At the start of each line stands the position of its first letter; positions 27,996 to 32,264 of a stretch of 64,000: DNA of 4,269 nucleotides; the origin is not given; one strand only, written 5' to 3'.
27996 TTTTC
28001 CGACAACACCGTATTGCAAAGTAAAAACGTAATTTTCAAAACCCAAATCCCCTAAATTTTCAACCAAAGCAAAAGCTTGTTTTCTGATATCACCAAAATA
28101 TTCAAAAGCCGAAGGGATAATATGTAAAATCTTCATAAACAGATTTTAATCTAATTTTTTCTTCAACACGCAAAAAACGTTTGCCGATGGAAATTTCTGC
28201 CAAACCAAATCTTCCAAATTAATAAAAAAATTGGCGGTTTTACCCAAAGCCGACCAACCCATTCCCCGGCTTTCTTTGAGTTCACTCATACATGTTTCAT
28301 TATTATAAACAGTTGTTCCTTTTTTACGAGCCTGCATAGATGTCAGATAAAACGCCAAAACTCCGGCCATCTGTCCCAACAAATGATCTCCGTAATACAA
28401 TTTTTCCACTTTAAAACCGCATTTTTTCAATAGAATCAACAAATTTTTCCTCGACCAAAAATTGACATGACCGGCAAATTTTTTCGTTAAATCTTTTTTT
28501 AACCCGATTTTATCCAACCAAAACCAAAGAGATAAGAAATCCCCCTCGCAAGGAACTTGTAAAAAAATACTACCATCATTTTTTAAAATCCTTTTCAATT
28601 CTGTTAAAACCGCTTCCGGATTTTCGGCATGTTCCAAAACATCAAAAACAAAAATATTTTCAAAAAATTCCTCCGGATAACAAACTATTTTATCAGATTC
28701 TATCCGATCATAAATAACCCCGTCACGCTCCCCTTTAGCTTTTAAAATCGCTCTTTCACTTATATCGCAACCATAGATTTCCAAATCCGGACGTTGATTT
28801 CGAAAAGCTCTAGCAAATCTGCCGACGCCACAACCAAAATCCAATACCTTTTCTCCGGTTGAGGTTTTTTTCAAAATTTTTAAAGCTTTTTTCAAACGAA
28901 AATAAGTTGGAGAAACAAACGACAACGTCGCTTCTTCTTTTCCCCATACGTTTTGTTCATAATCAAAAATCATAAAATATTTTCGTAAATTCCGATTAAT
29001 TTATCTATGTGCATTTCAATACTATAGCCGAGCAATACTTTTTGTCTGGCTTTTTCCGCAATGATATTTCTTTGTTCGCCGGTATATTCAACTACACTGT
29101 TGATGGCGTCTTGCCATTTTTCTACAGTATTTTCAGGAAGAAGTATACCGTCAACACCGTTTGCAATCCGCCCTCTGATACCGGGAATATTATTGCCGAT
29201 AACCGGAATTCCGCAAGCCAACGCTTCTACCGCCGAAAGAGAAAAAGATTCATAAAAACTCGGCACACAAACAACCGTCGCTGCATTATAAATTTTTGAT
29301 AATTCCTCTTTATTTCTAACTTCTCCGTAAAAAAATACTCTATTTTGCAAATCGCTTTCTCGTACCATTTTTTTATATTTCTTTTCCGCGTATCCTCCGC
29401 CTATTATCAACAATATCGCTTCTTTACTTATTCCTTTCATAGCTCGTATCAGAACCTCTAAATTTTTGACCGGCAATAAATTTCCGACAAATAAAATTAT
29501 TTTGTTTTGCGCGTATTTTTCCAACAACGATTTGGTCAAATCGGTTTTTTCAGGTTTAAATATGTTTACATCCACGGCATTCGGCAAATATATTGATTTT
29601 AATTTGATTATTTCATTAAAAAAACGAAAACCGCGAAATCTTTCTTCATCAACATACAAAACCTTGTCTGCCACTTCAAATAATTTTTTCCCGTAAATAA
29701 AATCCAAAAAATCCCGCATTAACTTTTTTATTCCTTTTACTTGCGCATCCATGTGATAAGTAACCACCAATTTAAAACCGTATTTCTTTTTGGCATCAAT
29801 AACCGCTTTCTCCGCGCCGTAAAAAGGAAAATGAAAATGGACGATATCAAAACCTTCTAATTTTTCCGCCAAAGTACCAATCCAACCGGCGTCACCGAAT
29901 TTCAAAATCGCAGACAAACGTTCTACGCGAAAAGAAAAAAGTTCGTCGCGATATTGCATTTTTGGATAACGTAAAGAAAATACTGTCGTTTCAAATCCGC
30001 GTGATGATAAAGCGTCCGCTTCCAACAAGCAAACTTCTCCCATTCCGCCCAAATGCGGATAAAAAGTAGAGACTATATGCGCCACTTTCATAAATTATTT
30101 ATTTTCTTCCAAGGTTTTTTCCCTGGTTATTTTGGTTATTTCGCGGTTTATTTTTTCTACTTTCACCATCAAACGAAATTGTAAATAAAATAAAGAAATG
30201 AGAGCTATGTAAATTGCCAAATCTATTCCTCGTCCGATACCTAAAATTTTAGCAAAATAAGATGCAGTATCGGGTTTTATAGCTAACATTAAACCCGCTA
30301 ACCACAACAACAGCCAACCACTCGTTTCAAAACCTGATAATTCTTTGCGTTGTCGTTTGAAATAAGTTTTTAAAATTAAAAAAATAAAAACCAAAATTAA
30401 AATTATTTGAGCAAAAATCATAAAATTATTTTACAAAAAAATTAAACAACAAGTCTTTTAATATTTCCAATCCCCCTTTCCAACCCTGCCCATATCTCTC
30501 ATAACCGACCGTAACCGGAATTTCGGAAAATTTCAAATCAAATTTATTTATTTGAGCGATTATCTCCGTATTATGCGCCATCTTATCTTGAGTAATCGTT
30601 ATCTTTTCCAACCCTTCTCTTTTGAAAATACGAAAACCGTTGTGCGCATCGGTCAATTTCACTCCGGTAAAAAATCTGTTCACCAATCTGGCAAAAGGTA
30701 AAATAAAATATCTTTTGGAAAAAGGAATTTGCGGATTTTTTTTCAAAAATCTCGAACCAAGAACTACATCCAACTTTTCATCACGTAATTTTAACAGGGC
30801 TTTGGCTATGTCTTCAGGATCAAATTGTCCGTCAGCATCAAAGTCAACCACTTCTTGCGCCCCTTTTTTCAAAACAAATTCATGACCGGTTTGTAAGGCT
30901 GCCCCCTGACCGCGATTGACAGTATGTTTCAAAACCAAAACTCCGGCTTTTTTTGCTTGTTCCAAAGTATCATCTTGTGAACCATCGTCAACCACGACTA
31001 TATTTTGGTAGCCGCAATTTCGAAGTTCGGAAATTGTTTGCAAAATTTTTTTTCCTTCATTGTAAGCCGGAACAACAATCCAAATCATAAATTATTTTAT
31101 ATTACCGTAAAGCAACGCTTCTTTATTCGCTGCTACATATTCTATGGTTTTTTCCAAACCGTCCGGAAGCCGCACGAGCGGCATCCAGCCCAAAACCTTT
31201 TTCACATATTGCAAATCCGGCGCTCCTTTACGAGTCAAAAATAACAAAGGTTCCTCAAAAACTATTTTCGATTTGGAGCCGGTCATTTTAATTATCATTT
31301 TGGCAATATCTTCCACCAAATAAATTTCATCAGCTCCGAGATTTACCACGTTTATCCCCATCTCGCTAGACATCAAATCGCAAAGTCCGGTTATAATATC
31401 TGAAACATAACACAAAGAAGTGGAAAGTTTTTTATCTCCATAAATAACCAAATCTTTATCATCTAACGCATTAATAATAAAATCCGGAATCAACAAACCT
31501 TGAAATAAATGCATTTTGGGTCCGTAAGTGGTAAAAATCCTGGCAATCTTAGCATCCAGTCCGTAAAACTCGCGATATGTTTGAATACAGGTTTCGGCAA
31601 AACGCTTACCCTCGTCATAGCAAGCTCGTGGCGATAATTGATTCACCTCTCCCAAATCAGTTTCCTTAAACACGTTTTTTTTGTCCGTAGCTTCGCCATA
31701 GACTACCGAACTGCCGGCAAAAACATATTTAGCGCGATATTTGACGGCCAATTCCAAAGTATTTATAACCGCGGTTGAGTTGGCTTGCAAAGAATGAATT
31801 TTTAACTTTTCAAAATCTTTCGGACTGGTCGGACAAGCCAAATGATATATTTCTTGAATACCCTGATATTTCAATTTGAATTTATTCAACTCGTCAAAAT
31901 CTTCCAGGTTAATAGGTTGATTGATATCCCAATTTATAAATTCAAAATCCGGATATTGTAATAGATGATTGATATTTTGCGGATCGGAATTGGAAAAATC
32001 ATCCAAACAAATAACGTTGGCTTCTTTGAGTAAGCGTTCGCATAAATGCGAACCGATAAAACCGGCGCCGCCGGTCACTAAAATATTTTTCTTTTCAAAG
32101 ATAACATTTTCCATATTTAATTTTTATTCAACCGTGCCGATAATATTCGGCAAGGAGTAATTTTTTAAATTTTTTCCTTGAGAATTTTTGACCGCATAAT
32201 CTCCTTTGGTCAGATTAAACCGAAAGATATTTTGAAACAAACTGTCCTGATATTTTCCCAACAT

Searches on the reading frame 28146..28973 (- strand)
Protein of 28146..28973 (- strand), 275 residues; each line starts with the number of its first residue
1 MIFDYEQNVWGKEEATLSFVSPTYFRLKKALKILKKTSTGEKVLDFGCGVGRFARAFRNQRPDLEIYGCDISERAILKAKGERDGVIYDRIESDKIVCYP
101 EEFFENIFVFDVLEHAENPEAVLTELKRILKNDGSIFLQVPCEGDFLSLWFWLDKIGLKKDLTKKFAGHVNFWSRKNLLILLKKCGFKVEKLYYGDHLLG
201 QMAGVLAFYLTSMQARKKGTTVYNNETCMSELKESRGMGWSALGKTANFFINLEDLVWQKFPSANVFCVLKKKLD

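Call 68: search_protein_families(library=pfam, proteins=[window:28146-28973:-], max_evalue=0.0001)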
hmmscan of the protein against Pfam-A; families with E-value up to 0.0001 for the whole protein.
window:28146-28973:- (275 aa): 7 families
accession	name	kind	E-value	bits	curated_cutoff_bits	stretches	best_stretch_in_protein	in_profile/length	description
PF13489.12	Methyltransf_23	-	2.1e-23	83.3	27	1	31-191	14-163/164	Methyltransferase domain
PF08241.18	Methyltransf_11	-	1.9e-15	57.7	21.2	1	44-137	1-94/95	Methyltransferase domain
PF08242.18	Methyltransf_12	-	3e-15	57.2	30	1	44-135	1-97/98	Methyltransferase domain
PF13847.12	Methyltransf_31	-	3.4e-13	50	27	1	39-143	3-115/145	Methyltransferase domain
PF13649.12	Methyltransf_25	-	1.1e-11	45.6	27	1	43-134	1-97/97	Methyltransferase domain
PF05175.20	MTS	-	6.9e-07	29.5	23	1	32-81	25-73/170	Methyltransferase small domain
PF07021.18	MetW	-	1.6e-06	28.4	21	1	32-131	6-103/193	Methionine biosynthesis protein MetW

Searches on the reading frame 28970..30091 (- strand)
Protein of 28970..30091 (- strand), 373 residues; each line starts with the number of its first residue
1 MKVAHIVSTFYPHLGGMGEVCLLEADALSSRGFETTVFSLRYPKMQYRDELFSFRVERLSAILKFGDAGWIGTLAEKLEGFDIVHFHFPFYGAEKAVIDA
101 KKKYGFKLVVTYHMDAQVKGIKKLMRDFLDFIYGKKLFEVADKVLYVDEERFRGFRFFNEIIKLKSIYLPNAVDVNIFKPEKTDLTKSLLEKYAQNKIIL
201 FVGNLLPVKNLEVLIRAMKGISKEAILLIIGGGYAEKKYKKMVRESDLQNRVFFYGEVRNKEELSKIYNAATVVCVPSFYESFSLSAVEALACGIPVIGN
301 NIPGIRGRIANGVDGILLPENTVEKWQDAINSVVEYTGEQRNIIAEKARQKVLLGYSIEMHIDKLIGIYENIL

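Call 68: search_protein_families(library=pfam, proteins=[window:28970-30091:-], max_evalue=0.0001)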
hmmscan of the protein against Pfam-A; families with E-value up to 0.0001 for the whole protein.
window:28970-30091:- (373 aa): 6 families
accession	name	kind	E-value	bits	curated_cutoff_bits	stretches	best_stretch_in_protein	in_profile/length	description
PF00534.26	Glycos_transf_1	-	5.2e-40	137.2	26.4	1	191-350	10-171/172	Glycosyl transferases group 1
PF13692.12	Glyco_trans_1_4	-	1.9e-31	109.7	27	1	197-334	2-140/142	Glycosyl transferases group 1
PF13439.12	Glyco_transf_4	-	1.3e-11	45.2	28.5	1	15-150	2-143/170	Glycosyltransferase Family 4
PF20706.3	GT4-conflict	-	1.8e-08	34.2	26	1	194-313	195-324/385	Family 4 Glycosyltransferase in conflict systems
PF13579.12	Glyco_trans_4_4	-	1.2e-06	29.3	29.7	1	15-128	1-116/158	Glycosyl transferase 4-like domain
PF13524.12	Glyco_trans_1_2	-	3.7e-05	24.2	25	1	227-365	17-142/144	Glycosyl transferase-like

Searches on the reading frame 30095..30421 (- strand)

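Call 68: search_protein_families(library=pfam, proteins=[window:30095-30421:-], max_evalue=0.0001)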
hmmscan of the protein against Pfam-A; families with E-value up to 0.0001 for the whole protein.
window:30095-30421:- (108 aa): 1 family
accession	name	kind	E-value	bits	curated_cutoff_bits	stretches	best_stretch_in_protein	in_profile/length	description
PF10066.14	DUF2304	-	4e-21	75.7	25.5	1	4-107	2-105/106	Uncharacterized conserved protein (DUF2304)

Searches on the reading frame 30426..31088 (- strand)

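Call 69: search_protein_families(library=pfam, proteins=[window:30426-31088:-], max_evalue=0.0001)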
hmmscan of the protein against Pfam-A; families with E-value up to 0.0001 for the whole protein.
window:30426-31088:- (220 aa): 1 family
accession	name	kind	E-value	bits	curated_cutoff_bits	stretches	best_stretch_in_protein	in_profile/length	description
PF00535.33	Glycos_transf_2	-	3.7e-25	89.2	23.3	1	4-163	2-167/168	Glycosyl transferase family 2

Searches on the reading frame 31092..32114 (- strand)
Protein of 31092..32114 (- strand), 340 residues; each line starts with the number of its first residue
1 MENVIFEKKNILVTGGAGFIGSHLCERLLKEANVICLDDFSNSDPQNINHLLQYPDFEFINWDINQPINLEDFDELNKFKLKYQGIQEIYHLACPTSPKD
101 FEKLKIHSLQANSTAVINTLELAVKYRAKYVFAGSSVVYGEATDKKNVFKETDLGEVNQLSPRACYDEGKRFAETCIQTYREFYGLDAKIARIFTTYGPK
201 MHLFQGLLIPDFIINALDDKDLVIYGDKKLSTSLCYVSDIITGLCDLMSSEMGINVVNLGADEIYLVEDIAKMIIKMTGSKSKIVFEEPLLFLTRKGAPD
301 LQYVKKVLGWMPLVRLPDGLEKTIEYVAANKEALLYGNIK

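Call 69: search_protein_families(library=pfam, proteins=[window:31092-32114:-], max_evalue=0.0001)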
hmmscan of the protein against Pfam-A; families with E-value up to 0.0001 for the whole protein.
window:31092-32114:- (340 aa): 6 families
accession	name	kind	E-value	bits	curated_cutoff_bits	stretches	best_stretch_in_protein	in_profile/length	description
PF01370.27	Epimerase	-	1.1e-37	130.2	20.9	1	11-250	1-227/240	NAD dependent epimerase/dehydratase family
PF16363.11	GDP_Man_Dehyd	-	4.6e-34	118.8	27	1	12-281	1-269/332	GDP-mannose 4,6 dehydratase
PF07993.18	NAD_binding_4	-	3.4e-08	33.4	20.1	0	86-194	89-205/258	Male sterility protein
PF01073.25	3Beta_HSD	-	6.8e-08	32.3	22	1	12-179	1-159/280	3-beta hydroxysteroid dehydrogenase/isomerase family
PF04321.23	RmlD_sub_bind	-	2.3e-06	27.4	27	1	10-204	2-159/287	RmlD substrate binding domain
PF02719.21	Polysacc_synt_2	-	6.9e-05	22.6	20.2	0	11-132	1-124/293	Polysaccharide biosynthesis protein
